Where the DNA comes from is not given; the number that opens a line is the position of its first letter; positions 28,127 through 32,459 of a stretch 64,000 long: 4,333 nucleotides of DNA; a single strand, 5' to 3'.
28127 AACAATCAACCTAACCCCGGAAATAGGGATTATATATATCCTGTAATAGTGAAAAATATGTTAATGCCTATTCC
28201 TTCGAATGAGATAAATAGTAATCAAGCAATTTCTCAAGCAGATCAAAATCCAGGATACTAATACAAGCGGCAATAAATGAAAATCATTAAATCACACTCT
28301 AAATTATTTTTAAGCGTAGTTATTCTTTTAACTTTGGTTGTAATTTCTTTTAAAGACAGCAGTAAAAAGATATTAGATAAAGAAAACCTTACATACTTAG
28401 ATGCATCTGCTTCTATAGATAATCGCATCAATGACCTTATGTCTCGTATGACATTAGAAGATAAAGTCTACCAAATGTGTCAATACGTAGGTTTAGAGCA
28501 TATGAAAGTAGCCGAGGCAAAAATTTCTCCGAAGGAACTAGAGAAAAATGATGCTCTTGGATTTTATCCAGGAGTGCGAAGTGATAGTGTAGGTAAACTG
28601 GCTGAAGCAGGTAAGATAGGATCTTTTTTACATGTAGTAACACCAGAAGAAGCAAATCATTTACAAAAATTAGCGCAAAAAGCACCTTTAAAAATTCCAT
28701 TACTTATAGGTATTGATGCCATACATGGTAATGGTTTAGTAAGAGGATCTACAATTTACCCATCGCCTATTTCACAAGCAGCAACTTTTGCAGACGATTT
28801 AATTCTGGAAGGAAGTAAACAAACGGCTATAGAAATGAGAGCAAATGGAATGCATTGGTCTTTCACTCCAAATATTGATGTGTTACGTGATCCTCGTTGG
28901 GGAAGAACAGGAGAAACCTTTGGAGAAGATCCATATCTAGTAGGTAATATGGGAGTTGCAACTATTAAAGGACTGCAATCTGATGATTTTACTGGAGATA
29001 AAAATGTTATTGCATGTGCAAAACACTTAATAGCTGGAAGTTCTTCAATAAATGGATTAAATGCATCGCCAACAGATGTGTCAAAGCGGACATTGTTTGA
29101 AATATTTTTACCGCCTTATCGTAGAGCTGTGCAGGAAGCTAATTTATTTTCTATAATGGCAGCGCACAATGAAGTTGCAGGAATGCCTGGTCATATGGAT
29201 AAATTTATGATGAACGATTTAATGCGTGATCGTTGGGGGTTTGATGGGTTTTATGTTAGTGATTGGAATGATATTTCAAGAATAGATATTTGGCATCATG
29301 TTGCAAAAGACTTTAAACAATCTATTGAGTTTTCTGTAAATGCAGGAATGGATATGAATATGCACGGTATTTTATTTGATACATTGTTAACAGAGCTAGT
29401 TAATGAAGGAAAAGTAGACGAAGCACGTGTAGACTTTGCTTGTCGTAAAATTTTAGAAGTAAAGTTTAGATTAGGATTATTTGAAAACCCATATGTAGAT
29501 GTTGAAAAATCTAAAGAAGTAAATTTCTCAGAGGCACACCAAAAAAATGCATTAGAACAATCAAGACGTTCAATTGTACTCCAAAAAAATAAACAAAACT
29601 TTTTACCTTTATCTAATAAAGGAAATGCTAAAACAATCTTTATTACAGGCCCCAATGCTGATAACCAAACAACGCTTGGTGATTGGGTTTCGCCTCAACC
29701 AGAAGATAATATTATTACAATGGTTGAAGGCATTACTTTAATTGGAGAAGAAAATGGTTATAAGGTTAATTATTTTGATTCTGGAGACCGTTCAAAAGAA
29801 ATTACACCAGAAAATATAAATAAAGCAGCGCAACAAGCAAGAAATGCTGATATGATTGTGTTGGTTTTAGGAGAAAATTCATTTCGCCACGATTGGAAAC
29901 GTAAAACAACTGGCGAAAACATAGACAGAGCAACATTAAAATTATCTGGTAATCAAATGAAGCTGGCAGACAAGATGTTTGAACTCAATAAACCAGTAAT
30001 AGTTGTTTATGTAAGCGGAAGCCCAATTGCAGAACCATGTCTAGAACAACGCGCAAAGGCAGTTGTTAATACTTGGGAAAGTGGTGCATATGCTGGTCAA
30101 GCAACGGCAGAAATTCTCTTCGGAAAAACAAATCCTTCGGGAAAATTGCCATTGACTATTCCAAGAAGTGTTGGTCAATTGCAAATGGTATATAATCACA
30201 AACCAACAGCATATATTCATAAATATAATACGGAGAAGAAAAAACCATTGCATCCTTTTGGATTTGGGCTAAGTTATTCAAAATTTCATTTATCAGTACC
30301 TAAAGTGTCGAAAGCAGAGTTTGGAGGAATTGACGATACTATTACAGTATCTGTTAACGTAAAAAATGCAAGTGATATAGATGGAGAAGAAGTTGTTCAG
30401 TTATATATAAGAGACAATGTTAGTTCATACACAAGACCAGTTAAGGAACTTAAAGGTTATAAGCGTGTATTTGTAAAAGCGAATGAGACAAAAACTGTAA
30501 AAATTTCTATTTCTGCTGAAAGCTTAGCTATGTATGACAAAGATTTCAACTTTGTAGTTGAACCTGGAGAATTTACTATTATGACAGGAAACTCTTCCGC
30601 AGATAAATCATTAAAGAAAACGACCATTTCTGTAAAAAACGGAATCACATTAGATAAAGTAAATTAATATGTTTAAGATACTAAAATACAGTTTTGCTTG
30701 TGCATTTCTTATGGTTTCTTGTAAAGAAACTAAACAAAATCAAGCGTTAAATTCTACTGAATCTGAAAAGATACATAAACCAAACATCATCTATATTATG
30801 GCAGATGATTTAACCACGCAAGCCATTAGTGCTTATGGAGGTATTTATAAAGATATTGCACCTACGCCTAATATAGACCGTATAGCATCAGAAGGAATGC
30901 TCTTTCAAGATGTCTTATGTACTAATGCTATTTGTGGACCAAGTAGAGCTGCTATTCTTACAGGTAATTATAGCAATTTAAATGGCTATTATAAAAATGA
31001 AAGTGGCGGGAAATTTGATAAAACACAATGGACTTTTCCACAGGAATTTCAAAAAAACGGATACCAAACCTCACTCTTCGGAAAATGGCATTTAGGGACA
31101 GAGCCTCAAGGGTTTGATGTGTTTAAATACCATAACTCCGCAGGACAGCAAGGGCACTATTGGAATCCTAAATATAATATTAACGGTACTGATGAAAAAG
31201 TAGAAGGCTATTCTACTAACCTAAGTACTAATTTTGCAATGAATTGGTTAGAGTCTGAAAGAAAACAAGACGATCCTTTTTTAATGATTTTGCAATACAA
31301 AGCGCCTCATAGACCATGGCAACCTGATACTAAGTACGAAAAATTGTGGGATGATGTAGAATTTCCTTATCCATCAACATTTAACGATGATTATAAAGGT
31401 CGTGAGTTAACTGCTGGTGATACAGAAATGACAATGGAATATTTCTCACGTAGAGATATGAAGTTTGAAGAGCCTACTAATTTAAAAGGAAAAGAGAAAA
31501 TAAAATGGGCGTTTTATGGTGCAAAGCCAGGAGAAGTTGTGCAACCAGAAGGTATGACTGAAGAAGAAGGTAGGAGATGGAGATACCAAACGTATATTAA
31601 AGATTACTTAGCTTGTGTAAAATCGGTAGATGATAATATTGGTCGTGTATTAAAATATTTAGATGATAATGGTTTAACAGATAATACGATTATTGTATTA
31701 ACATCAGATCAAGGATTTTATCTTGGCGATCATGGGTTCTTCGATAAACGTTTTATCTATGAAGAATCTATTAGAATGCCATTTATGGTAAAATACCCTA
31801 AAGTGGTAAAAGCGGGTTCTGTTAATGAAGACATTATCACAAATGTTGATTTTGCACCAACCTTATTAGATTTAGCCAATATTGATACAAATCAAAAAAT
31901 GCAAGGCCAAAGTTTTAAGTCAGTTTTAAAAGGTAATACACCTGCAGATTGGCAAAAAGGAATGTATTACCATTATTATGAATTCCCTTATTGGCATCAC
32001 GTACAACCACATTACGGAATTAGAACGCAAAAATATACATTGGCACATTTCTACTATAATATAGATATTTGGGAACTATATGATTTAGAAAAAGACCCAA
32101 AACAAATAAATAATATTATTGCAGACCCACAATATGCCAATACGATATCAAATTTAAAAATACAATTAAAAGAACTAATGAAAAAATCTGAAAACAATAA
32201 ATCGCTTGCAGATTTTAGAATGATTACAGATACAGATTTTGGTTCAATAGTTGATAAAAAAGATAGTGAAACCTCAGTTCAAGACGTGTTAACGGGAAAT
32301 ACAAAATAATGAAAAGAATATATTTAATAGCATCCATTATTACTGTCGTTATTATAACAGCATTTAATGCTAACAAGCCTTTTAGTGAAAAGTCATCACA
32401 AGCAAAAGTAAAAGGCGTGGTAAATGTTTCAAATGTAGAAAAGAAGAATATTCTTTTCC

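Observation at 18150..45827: Self-contained sulfated-glycan PUL with an unusual GH10 + GH5 + GH3 + four-sulfatase set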

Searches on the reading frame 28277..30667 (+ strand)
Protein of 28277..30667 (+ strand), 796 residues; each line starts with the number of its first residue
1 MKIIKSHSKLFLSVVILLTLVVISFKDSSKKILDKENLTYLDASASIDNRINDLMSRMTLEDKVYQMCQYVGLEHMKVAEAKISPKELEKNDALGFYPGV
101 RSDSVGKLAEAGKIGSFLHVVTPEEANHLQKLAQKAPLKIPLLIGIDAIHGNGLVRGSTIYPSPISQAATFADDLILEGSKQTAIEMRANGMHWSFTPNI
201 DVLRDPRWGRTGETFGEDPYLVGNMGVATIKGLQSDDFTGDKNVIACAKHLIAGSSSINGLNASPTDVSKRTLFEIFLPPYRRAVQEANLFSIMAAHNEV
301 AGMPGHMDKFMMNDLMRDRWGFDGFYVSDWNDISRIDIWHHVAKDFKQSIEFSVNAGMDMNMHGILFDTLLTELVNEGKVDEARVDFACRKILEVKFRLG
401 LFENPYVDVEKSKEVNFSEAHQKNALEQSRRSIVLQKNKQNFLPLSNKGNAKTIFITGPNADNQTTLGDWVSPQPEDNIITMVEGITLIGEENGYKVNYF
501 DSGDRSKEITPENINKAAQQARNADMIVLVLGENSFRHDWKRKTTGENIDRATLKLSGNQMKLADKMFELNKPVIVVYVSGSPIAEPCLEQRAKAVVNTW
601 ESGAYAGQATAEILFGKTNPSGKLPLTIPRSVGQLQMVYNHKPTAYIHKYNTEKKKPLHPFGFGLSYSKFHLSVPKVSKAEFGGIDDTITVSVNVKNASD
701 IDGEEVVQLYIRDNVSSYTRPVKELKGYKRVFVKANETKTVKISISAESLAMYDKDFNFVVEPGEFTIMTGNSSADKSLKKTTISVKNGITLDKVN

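Call 3: search_protein_families(library=pfam, proteins=[window:28277-30667:+])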
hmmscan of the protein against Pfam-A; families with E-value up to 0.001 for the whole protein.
window:28277-30667:+ (796 aa): 3 families
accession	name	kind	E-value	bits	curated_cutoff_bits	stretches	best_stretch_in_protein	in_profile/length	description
PF00933.27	Glyco_hydro_3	-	2.9e-58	198.2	27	1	100-395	24-316/316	Glycosyl hydrolase family 3 N terminal domain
PF01915.27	Glyco_hydro_3_C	-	1.1e-48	166.3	31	1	433-667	1-200/200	Glycosyl hydrolase family 3 C-terminal domain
PF14310.12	Fn3-like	-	1.7e-24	86.1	25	1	705-774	1-71/71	Fibronectin type III-like domain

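Call 24: search_protein_families(library=ncbifam, proteins=[window:28277-30667:+], max_evalue=0.00001)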
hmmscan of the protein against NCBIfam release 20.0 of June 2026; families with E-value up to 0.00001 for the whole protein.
window:28277-30667:+ (796 aa): 8 families
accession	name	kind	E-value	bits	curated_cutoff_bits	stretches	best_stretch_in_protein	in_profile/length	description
NF052331.1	Bet13-16Glucosase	equivalog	1.5e-156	522.7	1330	2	106-472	42-411/750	exo-beta-d-1,3/1,6-glucosidase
NF041579.1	betaxyl_Flavo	equivalog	3.8e-151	504.7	1350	1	117-787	40-716/716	beta-xylosidase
NF011678.0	PRK15098.1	equivalog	4.2e-147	491.7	666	1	105-776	68-756/765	beta-glucosidase BglX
NF052329.1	XyloArabinsidase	equivalog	1.2e-136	456.8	1050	1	48-786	3-731/750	beta-xylosidase/alpha-l-arabinosidase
NF041776.1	xylosidase_Xyl3A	equivalog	1.2e-126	423.7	1250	2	147-516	53-435/846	xylan 1,4-beta-xylosidase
NF041610.1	alph_arabinopyran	equivalog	7.4e-79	265.8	1300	1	159-784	59-651/738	exo-alpha-(1->6)-L-arabinopyranosidase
NF052330.1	BetGlucosiCelf0468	equivalog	4.1e-71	240.3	1300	2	156-464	52-349/817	beta-d-glucosidase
NF003740.0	PRK05337.1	equivalog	1.2e-08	34.5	207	1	172-361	96-278/340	beta-N-acetylhexosaminidase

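Call 25: search_solved_structures(query=window:28277-30667:+, max_evalue=1e-40)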
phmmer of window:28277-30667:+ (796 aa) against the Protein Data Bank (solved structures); distinct sequences matched with E-value up to 1e-40: 51.
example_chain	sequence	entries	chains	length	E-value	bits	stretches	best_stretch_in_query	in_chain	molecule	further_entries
7zb3_A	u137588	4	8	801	6.6e-138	464.2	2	40-471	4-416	Beta-xylosidase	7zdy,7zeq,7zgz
8c7f_A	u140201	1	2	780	7.5e-137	460.7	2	40-471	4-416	Xylosidase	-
3u48_A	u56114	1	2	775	1.1e-131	443.7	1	102-781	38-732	JMB19063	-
3u4a_A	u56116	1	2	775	5.2e-131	441.4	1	102-781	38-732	JMB19063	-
5tf0_A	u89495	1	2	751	1.6e-126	426.6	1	101-786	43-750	Glycosyl hydrolase family 3 N-terminal domain protein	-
5z87_A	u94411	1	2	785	7e-124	417.9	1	130-784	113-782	EmGH1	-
5xxl_A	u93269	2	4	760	4.3e-117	395.4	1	100-785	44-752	Periplasmic beta-glucosidase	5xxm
5xxn_A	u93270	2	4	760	2.1e-116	393.1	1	101-785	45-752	Periplasmic beta-glucosidase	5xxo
9urf_A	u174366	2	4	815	3.3e-116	392.5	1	100-784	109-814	beta-glucosidase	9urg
5z9s_A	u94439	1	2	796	9.5e-114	384.3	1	112-490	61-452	Glycosyl hydrolase family 3 protein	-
6r5i_A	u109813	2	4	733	1.4e-113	383.8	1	110-780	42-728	Periplasmic beta-glucosidase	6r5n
6r5o_B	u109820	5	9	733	6.7e-113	381.6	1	110-780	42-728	Periplasmic beta-glucosidase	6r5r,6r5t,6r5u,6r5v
6r5r_A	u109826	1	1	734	6.7e-113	381.6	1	110-780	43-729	Periplasmic beta-glucosidase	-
6r5p_B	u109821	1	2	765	7.8e-113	381.3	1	110-780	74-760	Periplasmic beta-glucosidase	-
8xrt_E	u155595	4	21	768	1.1e-112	380.9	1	103-473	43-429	GH3 enzyme CcBgl3B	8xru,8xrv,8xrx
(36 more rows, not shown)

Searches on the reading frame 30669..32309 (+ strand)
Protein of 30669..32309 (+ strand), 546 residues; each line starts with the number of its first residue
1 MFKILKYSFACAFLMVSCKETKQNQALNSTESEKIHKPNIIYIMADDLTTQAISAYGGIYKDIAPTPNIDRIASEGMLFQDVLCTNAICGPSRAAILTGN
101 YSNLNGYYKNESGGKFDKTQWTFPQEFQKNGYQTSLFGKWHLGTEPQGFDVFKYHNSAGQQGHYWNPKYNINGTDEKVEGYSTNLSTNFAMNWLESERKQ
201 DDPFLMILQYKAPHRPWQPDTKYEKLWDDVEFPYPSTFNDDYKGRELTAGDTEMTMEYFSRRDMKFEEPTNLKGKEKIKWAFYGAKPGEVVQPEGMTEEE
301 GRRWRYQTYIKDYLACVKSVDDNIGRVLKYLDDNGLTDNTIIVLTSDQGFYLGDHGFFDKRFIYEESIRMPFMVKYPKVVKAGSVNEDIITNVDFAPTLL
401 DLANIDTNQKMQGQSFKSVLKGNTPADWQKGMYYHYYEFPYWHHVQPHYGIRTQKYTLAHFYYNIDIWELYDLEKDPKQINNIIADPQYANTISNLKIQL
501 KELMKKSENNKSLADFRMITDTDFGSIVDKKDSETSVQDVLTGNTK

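Call 3: search_protein_families(library=pfam, proteins=[window:30669-32309:+])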
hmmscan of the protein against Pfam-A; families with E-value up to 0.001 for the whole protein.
window:30669-32309:+ (546 aa): 4 families
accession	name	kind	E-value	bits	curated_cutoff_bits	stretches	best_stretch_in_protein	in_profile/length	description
PF16347.10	SGSH_C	-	2.7e-62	209.9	29.3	1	353-505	1-153/154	N-sulphoglucosamine sulphohydrolase, C-terminal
PF00884.28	Sulfatase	-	9.9e-53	179.8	25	1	38-405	1-301/301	Sulfatase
PF01663.27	Phosphodiest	-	1.3e-10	41.9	23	1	64-430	18-304/342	Type I phosphodiesterase / nucleotide pyrophosphatase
PF02995.22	DUF229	-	2.7e-09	36.7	25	1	307-415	300-415/496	Protein of unknown function (DUF229)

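Call 18: search_solved_structures(query=window:30669-32309:+, max_evalue=1e-20)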
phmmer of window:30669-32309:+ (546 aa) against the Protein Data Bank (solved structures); distinct sequences matched with E-value up to 1e-20: 62 (the best 60 are shown).
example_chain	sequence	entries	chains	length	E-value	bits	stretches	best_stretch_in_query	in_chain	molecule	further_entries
5g2v_A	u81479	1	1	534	1.1e-133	450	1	24-510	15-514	N-ACETYLGLUCOSAMINE-6-SULFATASE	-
9s03_A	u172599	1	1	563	2.6e-123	415.8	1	11-500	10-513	Putative sulfatase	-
7p24_AAA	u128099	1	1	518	2.2e-122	412.8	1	37-506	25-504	Mucin-desulfating sulfatase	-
7ebp_A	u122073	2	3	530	1.7e-104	353.8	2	282-506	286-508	Sulfatase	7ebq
9s8y_A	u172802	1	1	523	1.5e-103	350.6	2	282-506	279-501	Sulfatase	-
7lha_A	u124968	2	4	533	3e-102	346.3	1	38-462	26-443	Exo-L-galactose-6-sulfatase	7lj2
7snj_A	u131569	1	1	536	5.9e-98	332.1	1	37-462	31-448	Arylsulfatase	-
7sno_A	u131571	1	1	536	6.4e-97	328.7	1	37-462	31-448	Arylsulfatase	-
6hr5_A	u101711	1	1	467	1.1e-44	156.3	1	305-508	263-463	Alpha-L-rhamnosidase/sulfatase (GH78)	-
7stt_A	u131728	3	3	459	5.5e-41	144.1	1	314-501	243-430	N-acetylgalactosamine-6-sulfatase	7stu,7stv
2qzu_A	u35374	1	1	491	2.3e-39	138.7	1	306-507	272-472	Putative sulfatase yidJ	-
9ihk_D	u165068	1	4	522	3.3e-38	134.9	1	310-505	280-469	Sulfatase_S1_30A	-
6pt4_B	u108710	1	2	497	9.5e-35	123.5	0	312-500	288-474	exo-2S-iota carrageenan S1 sulfatase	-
9fo1_A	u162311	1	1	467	9.8e-35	123.4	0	309-486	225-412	k-carrageenan sulfatase S1_16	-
6ptk_A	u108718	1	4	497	1.7e-33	119.3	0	312-500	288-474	exo-2S-iota carrageenan S1 sulfatase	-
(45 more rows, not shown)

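Call 24: search_protein_families(library=ncbifam, proteins=[window:30669-32309:+], max_evalue=0.00001)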
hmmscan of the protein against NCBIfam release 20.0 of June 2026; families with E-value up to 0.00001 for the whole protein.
window:30669-32309:+ (546 aa): 6 families
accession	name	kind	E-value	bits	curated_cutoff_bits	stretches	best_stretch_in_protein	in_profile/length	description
NF010322.0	PRK13759.1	equivalog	8e-58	196.1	481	2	310-509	267-462/486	arylsulfatase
TIGR03417.1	chol_sulfatase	equivalog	3.5e-50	171.3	433.45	2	311-501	253-437/500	choline-sulfatase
NF045661.1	HdlasePehA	equivalog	2e-43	148.8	900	2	312-517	283-497/506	phosphoric/sulfuric ester hydrolase PehA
NF052527.1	Mn_arylsulf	exception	1.1e-36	126.8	850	2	309-509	263-457/479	manganese-dependent arylsulfatase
NF053595.1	LptchSynLtaSGpos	equivalog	3.4e-07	29.2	970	1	310-412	427-535/626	lipoteichoic acid synthase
NF038282.1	LapC_YejM_PbgA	exception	5.7e-06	24.9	825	0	309-399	410-496/584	LPS biosynthesis-modulating metalloenzyme YejM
